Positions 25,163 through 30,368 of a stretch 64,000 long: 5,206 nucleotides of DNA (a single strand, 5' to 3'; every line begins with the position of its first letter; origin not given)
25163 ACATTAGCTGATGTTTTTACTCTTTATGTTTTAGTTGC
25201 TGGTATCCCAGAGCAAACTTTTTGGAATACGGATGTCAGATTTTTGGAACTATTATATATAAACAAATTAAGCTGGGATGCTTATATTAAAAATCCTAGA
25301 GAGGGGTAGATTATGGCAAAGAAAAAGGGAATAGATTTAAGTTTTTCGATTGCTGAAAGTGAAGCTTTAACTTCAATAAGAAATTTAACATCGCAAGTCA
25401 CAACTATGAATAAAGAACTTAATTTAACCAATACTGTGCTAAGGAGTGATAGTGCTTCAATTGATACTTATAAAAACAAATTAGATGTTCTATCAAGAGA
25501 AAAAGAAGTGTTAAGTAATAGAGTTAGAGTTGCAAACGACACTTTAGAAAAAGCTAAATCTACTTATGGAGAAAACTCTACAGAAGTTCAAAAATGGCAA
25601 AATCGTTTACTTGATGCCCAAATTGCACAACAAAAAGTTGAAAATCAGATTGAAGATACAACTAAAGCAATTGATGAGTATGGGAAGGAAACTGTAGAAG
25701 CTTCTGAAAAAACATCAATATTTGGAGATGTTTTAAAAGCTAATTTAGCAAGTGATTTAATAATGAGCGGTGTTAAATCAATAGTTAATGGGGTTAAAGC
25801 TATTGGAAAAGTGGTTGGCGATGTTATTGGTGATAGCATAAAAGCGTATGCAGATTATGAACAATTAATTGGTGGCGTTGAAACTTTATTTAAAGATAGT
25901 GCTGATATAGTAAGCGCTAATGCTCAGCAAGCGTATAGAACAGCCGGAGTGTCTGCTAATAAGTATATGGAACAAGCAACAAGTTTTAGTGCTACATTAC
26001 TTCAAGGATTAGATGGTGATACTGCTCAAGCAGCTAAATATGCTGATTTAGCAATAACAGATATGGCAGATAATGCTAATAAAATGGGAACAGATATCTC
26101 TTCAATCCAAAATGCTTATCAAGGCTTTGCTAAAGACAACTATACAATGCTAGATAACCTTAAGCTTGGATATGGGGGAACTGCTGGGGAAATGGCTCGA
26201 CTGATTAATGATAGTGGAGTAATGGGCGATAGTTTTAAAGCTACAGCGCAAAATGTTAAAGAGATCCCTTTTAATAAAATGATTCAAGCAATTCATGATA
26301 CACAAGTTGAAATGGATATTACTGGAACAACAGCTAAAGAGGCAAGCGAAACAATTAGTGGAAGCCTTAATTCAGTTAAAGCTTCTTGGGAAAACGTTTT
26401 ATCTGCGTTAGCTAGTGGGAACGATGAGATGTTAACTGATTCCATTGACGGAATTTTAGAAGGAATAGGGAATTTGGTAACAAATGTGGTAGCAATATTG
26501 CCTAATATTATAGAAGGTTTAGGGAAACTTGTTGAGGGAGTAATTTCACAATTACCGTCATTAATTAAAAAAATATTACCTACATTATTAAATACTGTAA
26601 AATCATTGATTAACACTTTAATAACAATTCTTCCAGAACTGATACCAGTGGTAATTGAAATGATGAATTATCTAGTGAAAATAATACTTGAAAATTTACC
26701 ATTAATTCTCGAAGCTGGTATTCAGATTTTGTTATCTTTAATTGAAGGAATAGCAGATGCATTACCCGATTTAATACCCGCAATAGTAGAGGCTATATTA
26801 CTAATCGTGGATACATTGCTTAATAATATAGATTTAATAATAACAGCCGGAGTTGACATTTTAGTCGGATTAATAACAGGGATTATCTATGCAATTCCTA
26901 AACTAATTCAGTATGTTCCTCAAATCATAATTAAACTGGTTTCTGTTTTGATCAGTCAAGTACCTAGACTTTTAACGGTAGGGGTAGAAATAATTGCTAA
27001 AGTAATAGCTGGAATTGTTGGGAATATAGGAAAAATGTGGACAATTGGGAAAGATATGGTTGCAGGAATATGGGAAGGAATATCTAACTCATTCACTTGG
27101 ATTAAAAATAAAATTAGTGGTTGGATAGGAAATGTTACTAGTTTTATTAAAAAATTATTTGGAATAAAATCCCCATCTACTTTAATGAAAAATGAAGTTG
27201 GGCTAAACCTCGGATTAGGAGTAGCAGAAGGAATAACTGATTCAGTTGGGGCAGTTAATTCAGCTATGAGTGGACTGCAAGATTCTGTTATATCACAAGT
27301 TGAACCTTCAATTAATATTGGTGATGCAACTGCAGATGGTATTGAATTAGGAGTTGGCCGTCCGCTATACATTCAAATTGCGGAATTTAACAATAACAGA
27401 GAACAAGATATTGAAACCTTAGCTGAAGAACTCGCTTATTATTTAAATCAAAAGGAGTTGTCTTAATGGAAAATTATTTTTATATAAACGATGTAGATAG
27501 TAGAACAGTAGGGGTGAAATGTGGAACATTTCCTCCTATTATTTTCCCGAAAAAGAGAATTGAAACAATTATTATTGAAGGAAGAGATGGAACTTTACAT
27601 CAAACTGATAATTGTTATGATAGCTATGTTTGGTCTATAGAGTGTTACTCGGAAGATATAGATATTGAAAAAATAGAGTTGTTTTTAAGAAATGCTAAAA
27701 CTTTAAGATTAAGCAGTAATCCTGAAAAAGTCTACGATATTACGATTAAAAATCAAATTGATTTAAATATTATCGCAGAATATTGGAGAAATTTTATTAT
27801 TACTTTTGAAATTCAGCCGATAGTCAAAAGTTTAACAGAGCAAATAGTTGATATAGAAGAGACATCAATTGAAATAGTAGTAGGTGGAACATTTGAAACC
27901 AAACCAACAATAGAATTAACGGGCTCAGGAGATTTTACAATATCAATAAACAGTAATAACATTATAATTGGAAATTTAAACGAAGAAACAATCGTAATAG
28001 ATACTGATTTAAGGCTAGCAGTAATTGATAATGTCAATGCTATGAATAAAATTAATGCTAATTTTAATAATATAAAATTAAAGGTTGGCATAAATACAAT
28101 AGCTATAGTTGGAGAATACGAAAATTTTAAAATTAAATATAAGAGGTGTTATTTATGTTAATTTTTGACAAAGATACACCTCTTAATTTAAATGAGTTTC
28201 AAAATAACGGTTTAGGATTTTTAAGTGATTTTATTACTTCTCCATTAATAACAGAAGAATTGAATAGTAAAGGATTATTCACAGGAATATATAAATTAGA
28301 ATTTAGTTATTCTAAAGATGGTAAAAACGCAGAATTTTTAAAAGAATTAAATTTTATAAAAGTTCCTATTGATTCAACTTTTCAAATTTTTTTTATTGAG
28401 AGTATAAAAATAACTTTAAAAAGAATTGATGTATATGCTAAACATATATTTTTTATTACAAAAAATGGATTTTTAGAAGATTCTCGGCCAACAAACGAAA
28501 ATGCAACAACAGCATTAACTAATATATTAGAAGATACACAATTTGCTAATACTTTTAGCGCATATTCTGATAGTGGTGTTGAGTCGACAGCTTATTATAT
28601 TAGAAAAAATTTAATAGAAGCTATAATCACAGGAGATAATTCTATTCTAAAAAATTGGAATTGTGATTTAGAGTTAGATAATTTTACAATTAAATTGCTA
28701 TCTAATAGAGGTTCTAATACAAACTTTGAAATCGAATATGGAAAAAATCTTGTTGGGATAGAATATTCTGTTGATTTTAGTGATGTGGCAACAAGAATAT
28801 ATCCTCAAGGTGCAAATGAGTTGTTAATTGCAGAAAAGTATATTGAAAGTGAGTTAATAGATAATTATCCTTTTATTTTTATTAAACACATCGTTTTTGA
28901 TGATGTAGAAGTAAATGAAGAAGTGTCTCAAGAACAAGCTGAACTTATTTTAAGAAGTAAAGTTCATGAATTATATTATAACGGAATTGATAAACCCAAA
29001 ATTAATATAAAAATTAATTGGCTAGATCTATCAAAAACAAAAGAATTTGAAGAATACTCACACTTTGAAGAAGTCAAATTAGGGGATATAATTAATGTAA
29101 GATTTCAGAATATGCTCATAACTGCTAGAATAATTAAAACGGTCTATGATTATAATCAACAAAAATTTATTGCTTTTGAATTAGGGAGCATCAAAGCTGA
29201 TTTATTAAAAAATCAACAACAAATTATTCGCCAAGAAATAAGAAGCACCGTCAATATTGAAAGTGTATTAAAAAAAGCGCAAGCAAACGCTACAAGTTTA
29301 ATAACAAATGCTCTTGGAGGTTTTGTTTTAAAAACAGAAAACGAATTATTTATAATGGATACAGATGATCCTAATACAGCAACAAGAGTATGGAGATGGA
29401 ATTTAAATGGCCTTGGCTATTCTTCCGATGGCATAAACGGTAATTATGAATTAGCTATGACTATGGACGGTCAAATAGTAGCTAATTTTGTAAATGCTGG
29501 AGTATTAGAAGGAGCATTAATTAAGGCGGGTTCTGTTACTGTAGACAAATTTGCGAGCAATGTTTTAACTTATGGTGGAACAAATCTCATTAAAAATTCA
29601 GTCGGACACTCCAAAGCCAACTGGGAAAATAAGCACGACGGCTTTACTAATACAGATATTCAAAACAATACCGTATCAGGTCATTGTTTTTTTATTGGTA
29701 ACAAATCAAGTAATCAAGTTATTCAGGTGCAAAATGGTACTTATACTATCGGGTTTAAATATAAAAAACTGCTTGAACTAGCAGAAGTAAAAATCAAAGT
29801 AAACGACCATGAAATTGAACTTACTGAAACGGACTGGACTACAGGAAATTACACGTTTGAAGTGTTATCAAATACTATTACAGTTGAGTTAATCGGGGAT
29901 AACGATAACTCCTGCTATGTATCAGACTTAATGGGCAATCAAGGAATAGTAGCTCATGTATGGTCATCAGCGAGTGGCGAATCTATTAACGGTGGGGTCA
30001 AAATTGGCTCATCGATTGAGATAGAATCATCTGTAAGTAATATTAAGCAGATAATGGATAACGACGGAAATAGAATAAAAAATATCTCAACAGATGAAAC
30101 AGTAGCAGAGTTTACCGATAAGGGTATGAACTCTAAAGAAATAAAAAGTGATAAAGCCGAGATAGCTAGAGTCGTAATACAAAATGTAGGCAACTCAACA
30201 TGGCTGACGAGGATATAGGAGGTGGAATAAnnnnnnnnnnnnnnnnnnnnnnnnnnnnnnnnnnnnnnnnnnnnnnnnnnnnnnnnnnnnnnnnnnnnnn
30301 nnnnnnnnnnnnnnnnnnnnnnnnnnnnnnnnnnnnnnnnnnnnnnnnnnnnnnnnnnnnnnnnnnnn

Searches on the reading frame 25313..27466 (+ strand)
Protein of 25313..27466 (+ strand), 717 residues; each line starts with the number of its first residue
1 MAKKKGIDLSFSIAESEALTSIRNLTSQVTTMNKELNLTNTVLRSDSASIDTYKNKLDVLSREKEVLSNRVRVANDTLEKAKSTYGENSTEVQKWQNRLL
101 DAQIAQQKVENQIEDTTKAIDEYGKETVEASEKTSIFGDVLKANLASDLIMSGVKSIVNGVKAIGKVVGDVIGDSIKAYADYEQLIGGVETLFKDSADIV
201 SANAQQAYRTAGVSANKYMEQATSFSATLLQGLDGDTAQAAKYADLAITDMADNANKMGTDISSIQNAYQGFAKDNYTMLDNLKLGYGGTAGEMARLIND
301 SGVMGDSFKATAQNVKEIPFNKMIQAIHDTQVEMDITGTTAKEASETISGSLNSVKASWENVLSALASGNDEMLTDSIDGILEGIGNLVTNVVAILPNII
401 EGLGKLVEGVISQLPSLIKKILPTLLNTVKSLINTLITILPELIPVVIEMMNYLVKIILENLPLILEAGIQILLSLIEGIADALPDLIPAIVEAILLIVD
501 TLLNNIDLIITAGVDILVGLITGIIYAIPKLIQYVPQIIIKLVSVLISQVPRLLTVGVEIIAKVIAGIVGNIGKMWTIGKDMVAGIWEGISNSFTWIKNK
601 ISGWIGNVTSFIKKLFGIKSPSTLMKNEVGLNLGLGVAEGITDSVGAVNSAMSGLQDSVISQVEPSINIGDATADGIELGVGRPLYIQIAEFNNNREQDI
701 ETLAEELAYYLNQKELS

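Call 91: search_protein_families(library=phrogs, proteins=[window:25313-27466:+], max_evalue=0.00001)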
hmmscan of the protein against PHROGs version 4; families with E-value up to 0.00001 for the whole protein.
window:25313-27466:+ (717 aa): 18 families
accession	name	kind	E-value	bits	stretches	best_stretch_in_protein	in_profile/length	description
phrog_6900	-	tail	9.7e-74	249.4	1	110-328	29-234/235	tail length tape measure protein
phrog_58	-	tail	1.6e-69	236.5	1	1-707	170-1040/1544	tail length tape measure protein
phrog_991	-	tail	2.4e-60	205.4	1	43-707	147-910/1966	tail length tape measure protein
phrog_3981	-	tail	2.7e-57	196.2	1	112-623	7-468/584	tail length tape measure protein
phrog_5493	-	tail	9.3e-48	164.3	2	105-576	425-863/1102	tail length tape measure protein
phrog_1272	-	tail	1.6e-37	129.9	3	573-662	1436-1525/1606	tail length tape measure protein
phrog_1204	-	tail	3.2e-34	119.1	3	386-603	781-979/1483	tail protein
phrog_4372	-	tail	4.7e-23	81.7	2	385-525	1123-1263/1681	tail length tape measure protein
phrog_24198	-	unknown function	5.3e-23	83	1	432-658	18-259/350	-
phrog_305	-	tail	4.9e-21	76.1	1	290-669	358-762/1001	tail length tape measure protein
phrog_4200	-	tail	1.1e-20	74.8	1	337-640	286-607/732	tail length tape measure protein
phrog_10613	-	tail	9.8e-16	59.3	1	4-267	9-182/237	tail length tape measure protein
phrog_1686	-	tail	4.3e-13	49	1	562-672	1037-1147/1224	tail length tape measure protein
phrog_26805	-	unknown function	5.4e-12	45.8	1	399-661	339-608/697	-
phrog_24320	-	tail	6.7e-10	39.3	1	24-127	151-254/526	tail length tape measure protein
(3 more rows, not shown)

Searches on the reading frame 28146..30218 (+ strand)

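Call 91: search_protein_families(library=phrogs, proteins=[window:28146-30218:+], max_evalue=0.00001)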
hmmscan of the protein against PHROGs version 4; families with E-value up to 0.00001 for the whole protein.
window:28146-30218:+ (690 aa): 15 families
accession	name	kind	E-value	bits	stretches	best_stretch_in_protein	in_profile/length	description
phrog_1067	-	head and packaging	4.8e-113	380.5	1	5-606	9-603/991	minor head protein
phrog_5555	-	tail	1.4e-98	332.2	1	14-471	8-465/788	tail protein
phrog_13289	-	tail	5.3e-54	184.7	1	17-370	11-364/938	tail protein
phrog_7142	-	tail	6.8e-48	164.6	1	16-327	11-308/622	tail protein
phrog_7043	-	tail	1.2e-41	144.3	1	63-474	59-480/1077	tail protein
phrog_2270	-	unknown function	3.8e-35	122.9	1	47-372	33-358/637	-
phrog_1330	-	tail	1e-34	120.7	1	47-419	38-437/1361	tail protein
phrog_8687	-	other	2.1e-25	90.1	1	117-367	13-266/599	tail protein with peptidase activity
phrog_33972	-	tail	4.8e-24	85.5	1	154-367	150-381/714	tail protein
phrog_9886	-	unknown function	3.6e-13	49.2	1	140-454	144-469/940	-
phrog_2189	-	tail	5e-11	42.3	1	47-262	33-258/971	tail protein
phrog_12493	-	tail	6.4e-09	35.3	1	17-220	14-223/950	tail protein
phrog_3475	-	tail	3e-08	33.3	1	166-355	540-722/841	minor tail protein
phrog_12312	-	head and packaging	3.9e-07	29.8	1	51-223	34-212/784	virion structural protein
phrog_12329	-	head and packaging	5.7e-07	29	1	44-352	29-356/833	virion structural protein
